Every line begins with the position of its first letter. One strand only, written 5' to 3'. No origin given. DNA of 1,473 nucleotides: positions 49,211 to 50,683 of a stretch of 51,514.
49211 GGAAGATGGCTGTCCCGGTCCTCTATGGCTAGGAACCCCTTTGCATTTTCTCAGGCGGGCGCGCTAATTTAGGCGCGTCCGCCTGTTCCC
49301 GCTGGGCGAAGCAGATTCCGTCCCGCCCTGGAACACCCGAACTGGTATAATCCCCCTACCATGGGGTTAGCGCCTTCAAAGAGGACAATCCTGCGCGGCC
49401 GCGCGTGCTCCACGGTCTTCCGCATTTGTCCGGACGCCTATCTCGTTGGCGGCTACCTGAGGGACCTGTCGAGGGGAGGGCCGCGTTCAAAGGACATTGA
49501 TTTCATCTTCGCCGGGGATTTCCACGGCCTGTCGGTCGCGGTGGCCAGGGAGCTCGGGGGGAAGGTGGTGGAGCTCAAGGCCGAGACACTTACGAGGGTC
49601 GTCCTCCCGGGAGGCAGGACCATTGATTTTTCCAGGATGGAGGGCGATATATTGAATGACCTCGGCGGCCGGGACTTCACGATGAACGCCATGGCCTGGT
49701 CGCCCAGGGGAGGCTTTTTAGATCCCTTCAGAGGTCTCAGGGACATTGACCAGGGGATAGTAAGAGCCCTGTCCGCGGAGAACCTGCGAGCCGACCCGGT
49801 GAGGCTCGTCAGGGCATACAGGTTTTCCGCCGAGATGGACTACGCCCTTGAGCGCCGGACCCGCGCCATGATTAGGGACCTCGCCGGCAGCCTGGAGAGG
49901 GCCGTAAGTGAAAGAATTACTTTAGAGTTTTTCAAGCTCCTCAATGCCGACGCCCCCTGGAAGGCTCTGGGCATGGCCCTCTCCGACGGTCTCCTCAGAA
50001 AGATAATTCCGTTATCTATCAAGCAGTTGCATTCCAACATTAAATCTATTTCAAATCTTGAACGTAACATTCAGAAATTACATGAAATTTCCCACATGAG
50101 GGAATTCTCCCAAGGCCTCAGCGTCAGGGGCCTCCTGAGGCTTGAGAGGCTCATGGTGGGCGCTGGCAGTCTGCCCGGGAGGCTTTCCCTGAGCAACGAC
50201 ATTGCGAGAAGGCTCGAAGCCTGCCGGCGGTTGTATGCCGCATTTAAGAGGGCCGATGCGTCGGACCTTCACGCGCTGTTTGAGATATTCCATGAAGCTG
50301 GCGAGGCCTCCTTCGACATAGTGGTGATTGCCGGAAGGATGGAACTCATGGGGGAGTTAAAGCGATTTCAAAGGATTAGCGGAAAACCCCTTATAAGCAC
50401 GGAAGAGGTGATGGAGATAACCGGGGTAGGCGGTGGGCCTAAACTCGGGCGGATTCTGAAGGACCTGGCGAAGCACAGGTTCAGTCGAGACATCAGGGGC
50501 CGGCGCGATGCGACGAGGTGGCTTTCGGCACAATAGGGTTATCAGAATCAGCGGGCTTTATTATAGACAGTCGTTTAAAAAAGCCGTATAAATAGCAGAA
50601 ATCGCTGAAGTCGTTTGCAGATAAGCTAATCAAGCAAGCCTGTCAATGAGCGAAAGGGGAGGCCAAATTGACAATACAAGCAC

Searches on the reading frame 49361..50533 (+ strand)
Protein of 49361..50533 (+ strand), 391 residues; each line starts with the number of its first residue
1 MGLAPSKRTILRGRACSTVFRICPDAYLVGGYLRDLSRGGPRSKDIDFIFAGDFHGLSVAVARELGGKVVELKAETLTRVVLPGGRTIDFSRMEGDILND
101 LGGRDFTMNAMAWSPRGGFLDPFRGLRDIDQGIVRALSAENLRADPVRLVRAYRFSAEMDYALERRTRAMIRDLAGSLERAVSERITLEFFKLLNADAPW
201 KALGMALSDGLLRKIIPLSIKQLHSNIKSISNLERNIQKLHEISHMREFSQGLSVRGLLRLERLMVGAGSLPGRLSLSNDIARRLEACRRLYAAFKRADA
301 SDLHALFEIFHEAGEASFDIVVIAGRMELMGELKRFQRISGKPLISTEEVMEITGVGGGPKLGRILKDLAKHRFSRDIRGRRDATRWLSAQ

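Call 8: find_encoding_contigs(protein=window:49361-50533:+, flank=10000, max_places=10)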
Protein window:49361-50533:+ (391 aa): 8 contigs read that carry it; 7 places shown.
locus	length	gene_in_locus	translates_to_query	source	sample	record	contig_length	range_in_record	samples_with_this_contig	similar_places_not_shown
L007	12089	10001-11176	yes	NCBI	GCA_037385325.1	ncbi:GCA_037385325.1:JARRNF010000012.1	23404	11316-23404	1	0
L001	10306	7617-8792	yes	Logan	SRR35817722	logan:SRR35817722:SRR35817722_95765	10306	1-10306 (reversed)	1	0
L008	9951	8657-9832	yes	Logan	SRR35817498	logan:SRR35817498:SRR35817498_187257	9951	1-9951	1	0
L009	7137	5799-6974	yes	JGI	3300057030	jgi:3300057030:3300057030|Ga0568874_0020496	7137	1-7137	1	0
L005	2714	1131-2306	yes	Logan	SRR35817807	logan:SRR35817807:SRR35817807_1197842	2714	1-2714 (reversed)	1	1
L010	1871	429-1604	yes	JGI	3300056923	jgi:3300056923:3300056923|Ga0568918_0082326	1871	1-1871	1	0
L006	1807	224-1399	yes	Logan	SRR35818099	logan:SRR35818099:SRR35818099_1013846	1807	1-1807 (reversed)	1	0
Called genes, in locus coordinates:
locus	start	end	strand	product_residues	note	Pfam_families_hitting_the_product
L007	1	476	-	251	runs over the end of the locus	PF20772:TACO1_YebC_N, PF01709:Transcrip_reg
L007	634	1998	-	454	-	PF00072:Response_reg, PF00158:Sigma54_activat, PF00493:MCM (faint), PF01078:Mg_chelatase (faint), PF14532:Sigma54_activ_2, PF07728:AAA_5 (weak), PF25601:AAA_lid_14, PF02954:HTH_8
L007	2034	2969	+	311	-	PF02541:Ppx-GppA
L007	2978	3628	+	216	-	PF00989:PAS (weak), PF08448:PAS_4, PF13426:PAS_9 (weak)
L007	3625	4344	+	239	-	PF00990:GGDEF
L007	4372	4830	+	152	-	PF00583:Acetyltransf_1, PF13508:Acetyltransf_7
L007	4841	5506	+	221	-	PF00551:Formyl_trans_N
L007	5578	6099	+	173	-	PF00156:Pribosyltran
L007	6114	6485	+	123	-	PF01242:PTPS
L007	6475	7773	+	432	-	PF01523:PmbA_TldD_1st, PF19290:PmbA_TldD_2nd, PF19289:PmbA_TldD_3rd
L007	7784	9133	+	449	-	PF00072:Response_reg, PF00158:Sigma54_activat, PF14532:Sigma54_activ_2, PF00004:AAA (faint), PF07728:AAA_5 (weak), PF25601:AAA_lid_14, PF02954:HTH_8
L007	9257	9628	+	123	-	PF00072:Response_reg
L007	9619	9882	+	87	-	-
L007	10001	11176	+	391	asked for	PF01743:PolyA_pol (weak), PF12627:PolyA_pol_RNAbd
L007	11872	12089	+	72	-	?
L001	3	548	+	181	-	?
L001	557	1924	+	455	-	PF00989:PAS (weak), PF08448:PAS_4 (weak), PF13426:PAS_9 (weak), PF01590:GAF (weak), PF13185:GAF_2 (weak), PF00990:GGDEF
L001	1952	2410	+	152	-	PF00583:Acetyltransf_1, PF13508:Acetyltransf_7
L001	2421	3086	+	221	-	PF00551:Formyl_trans_N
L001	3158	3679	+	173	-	PF00156:Pribosyltran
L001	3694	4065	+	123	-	PF01242:PTPS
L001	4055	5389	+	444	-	PF01523:PmbA_TldD_1st, PF19290:PmbA_TldD_2nd, PF19289:PmbA_TldD_3rd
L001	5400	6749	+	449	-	PF00072:Response_reg, PF00158:Sigma54_activat, PF14532:Sigma54_activ_2, PF00004:AAA (faint), PF07728:AAA_5 (weak), PF25601:AAA_lid_14, PF02954:HTH_8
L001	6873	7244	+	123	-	PF00072:Response_reg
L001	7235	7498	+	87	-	-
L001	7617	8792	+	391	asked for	PF01743:PolyA_pol (weak), PF12627:PolyA_pol_RNAbd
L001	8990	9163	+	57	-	-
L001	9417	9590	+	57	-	-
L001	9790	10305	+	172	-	?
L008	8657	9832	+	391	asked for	PF01743:PolyA_pol (weak), PF12627:PolyA_pol_RNAbd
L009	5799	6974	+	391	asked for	PF01743:PolyA_pol (weak), PF12627:PolyA_pol_RNAbd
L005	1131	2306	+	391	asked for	PF01743:PolyA_pol (weak), PF12627:PolyA_pol_RNAbd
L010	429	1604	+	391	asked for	PF01743:PolyA_pol (weak), PF12627:PolyA_pol_RNAbd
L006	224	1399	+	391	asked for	PF01743:PolyA_pol (weak), PF12627:PolyA_pol_RNAbd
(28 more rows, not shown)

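Call 30: search_protein_families(library=pfam, proteins=[window:49361-50533:+], max_evalue=0.01)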
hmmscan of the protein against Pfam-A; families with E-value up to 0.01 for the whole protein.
window:49361-50533:+ (391 aa): 2 families
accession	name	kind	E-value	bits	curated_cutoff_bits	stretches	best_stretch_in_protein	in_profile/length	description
PF01743.26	PolyA_pol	-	8.3e-11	42.8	23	1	96-135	86-126/126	Poly A polymerase head domain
PF12627.12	PolyA_pol_RNAbd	-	1e-09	38.5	22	1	161-217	2-58/64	Probable RNA and SrmB- binding site of polymerase A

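Call 53: list_cluster_members(proteins=[window:49361-50533:+, window:50734-50904:+, P0002])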
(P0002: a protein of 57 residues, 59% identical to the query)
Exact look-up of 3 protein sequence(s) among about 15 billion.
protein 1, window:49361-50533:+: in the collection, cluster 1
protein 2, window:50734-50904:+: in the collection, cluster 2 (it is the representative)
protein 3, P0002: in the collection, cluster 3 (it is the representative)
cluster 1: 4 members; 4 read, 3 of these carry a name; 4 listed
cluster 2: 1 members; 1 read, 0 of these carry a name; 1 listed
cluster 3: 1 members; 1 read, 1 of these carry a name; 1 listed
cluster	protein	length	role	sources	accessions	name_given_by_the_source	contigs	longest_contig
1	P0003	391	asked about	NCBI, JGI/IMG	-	-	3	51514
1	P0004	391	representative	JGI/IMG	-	tRNA nucleotidyltransferase/poly(A) polymerase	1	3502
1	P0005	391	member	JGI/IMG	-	tRNA nucleotidyltransferase/poly(A) polymerase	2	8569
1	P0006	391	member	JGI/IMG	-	tRNA nucleotidyltransferase/poly(A) polymerase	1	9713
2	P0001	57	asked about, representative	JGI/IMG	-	-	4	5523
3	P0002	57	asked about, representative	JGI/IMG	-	hypothetical protein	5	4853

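Call 54: find_encoding_contigs(protein=P0006, flank=10000, max_places=6)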
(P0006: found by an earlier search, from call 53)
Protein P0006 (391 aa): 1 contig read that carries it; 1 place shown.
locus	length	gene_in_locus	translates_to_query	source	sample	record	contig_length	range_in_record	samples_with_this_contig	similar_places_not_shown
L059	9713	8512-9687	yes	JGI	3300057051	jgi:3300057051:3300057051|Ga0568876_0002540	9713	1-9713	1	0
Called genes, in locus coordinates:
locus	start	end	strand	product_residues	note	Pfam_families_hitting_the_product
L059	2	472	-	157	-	?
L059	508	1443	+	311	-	PF02541:Ppx-GppA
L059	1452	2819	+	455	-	PF00989:PAS (weak), PF08448:PAS_4 (weak), PF13426:PAS_9 (weak), PF01590:GAF (weak), PF13185:GAF_2 (weak), PF00990:GGDEF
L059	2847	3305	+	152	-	PF00583:Acetyltransf_1, PF13508:Acetyltransf_7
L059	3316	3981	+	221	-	PF00551:Formyl_trans_N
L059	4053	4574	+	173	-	PF00156:Pribosyltran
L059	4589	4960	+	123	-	PF01242:PTPS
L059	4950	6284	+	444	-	PF01523:PmbA_TldD_1st, PF19290:PmbA_TldD_2nd, PF19289:PmbA_TldD_3rd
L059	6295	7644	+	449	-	PF00072:Response_reg, PF00158:Sigma54_activat, PF14532:Sigma54_activ_2, PF00004:AAA (faint), PF07728:AAA_5 (weak), PF25601:AAA_lid_14, PF02954:HTH_8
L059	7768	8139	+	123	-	PF00072:Response_reg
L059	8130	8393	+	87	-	-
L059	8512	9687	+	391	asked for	PF01743:PolyA_pol (weak), PF12627:PolyA_pol_RNAbd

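Call 55: find_encoding_contigs(protein=P0005, flank=10000, max_places=6)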
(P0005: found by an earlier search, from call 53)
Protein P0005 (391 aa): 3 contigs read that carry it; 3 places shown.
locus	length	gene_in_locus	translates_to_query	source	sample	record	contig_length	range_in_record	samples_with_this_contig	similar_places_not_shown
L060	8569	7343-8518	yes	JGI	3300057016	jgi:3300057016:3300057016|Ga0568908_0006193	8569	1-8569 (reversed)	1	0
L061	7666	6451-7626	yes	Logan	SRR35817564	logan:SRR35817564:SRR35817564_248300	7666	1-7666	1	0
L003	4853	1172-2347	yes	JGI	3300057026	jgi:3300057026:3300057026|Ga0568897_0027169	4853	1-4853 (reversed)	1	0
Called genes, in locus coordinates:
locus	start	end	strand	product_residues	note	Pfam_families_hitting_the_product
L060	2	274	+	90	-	?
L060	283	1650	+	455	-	PF00989:PAS (weak), PF08448:PAS_4 (weak), PF13426:PAS_9 (weak), PF01590:GAF (weak), PF13185:GAF_2 (weak), PF00990:GGDEF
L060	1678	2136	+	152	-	PF00583:Acetyltransf_1, PF13508:Acetyltransf_7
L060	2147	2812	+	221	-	PF00551:Formyl_trans_N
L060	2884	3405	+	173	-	PF00156:Pribosyltran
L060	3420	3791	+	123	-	PF01242:PTPS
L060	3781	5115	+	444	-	PF01523:PmbA_TldD_1st, PF19290:PmbA_TldD_2nd, PF19289:PmbA_TldD_3rd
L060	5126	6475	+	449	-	PF00072:Response_reg, PF00158:Sigma54_activat, PF14532:Sigma54_activ_2, PF00004:AAA (faint), PF07728:AAA_5 (weak), PF25601:AAA_lid_14, PF02954:HTH_8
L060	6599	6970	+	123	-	PF00072:Response_reg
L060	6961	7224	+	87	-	-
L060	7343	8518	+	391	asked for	PF01743:PolyA_pol (weak), PF12627:PolyA_pol_RNAbd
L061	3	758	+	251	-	?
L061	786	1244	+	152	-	PF00583:Acetyltransf_1, PF13508:Acetyltransf_7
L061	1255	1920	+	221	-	PF00551:Formyl_trans_N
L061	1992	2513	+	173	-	PF00156:Pribosyltran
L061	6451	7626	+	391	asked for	PF01743:PolyA_pol (weak), PF12627:PolyA_pol_RNAbd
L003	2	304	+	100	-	PF25601:AAA_lid_14, PF02954:HTH_8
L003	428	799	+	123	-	PF00072:Response_reg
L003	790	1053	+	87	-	-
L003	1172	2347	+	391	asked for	PF01743:PolyA_pol (weak), PF12627:PolyA_pol_RNAbd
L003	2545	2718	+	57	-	-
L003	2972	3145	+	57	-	-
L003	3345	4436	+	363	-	PF04607:RelA_SpoT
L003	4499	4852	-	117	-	?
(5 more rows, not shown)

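Call 57: find_homologous_proteins(query=window:49361-50533:+, max_evalue=1e-40)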
Query window:49361-50533:+ (391 aa): 162 proteins with E <= 1e-40 among 8000 candidates; the best 120 are listed.
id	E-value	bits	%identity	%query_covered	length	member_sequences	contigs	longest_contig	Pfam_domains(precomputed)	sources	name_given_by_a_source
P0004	1.3e-249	845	99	100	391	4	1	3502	PF01743.27,PF12627.13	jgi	jgi:tRNA nucleotidyltransferase/poly(A) polymerase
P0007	8.0e-224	761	90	100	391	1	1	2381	PF01743.27,PF12627.13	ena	-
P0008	2.3e-179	614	74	100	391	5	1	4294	PF01743.27,PF12627.13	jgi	jgi:tRNA nucleotidyltransferase/poly(A) polymerase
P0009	6.8e-175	600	72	99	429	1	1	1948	PF01743.27,PF12627.13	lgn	-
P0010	2.3e-143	496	71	85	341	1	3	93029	PF01743.27,PF12627.13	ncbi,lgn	-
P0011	9.9e-141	487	69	86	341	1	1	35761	PF01743.27,PF12627.13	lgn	-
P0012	4.3e-130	452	57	95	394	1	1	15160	PF01743.27,PF12627.13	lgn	-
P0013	5.8e-123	429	54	98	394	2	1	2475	PF01743.27,PF12627.13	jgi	jgi:tRNA nucleotidyltransferase/poly(A) polymerase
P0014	1.7e-119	417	52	98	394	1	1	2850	PF01743.27,PF12627.13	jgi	jgi:tRNA nucleotidyltransferase/poly(A) polymerase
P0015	3.1e-119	416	52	98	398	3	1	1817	PF01743.27,PF12627.13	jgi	-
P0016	3.5e-119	416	51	98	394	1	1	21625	PF01743.27,PF12627.13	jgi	jgi:tRNA nucleotidyltransferase/poly(A) polymerase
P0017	9.9e-117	408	52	99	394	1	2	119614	PF01743.27,PF12627.13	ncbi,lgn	-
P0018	3.3e-116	406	50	98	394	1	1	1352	PF01743.27,PF12627.13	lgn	-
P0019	1.1e-115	405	51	98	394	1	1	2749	PF01743.27,PF12627.13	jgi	jgi:tRNA nucleotidyltransferase/poly(A) polymerase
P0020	4.8e-115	403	50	98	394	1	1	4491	PF01743.27,PF12627.13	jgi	jgi:tRNA nucleotidyltransferase/poly(A) polymerase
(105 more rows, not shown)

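Call 58: find_encoding_contigs(protein=P0010, flank=8000, max_places=3)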
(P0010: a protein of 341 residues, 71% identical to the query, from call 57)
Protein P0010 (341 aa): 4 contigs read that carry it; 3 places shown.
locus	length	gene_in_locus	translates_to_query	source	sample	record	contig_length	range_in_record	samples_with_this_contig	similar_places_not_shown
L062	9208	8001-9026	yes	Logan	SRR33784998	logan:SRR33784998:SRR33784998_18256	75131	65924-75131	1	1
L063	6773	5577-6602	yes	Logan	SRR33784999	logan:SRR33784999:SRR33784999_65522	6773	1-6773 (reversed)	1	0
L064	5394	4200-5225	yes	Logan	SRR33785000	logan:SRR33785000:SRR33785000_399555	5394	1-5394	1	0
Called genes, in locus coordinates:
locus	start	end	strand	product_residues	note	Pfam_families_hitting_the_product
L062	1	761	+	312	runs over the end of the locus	PF02541:Ppx-GppA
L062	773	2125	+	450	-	PF00989:PAS (faint), PF08448:PAS_4 (weak), PF13426:PAS_9 (weak), PF13185:GAF_2 (faint), PF01590:GAF (faint), PF00990:GGDEF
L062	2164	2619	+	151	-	PF00583:Acetyltransf_1, PF13508:Acetyltransf_7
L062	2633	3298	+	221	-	PF00551:Formyl_trans_N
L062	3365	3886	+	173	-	PF00156:Pribosyltran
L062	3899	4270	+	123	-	PF01242:PTPS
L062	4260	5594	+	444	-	PF01523:PmbA_TldD_1st, PF19290:PmbA_TldD_2nd, PF19289:PmbA_TldD_3rd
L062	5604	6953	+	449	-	PF00072:Response_reg, PF00158:Sigma54_activat, PF14532:Sigma54_activ_2, PF00004:AAA (faint), PF07728:AAA_5 (weak), PF25601:AAA_lid_14, PF02954:HTH_8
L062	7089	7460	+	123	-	PF00072:Response_reg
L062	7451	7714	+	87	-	-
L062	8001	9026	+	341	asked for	PF01743:PolyA_pol (weak), PF12627:PolyA_pol_RNAbd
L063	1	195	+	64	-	?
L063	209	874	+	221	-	PF00551:Formyl_trans_N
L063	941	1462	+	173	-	PF00156:Pribosyltran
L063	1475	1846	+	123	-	PF01242:PTPS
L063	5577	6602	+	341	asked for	PF01743:PolyA_pol (weak), PF12627:PolyA_pol_RNAbd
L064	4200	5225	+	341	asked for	PF01743:PolyA_pol (weak), PF12627:PolyA_pol_RNAbd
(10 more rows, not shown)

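Call 59: find_encoding_contigs(protein=P0008, flank=8000, max_places=3)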
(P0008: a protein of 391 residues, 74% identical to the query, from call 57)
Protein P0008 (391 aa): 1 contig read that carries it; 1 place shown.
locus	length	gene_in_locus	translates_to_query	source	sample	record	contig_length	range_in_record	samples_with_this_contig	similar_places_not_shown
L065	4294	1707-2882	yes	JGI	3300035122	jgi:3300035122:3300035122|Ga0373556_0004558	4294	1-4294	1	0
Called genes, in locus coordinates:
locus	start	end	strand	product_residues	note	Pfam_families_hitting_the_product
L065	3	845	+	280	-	PF00158:Sigma54_activat, PF07728:AAA_5 (weak), PF14532:Sigma54_activ_2, PF25601:AAA_lid_14, PF02954:HTH_8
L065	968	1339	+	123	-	PF00072:Response_reg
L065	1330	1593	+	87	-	-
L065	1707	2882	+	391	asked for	PF01743:PolyA_pol (weak), PF12627:PolyA_pol_RNAbd (weak)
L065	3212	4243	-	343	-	PF04055:Radical_SAM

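Call 60: find_encoding_contigs(protein=P0007, flank=8000, max_places=3)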
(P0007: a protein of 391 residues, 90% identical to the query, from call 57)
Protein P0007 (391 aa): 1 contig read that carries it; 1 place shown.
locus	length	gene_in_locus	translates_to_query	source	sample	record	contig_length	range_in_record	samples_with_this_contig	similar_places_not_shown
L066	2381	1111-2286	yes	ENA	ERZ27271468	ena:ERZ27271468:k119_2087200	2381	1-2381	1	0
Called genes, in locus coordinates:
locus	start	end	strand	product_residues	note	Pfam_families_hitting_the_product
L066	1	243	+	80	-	?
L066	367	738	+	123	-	PF00072:Response_reg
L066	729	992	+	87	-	-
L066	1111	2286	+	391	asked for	PF01743:PolyA_pol, PF12627:PolyA_pol_RNAbd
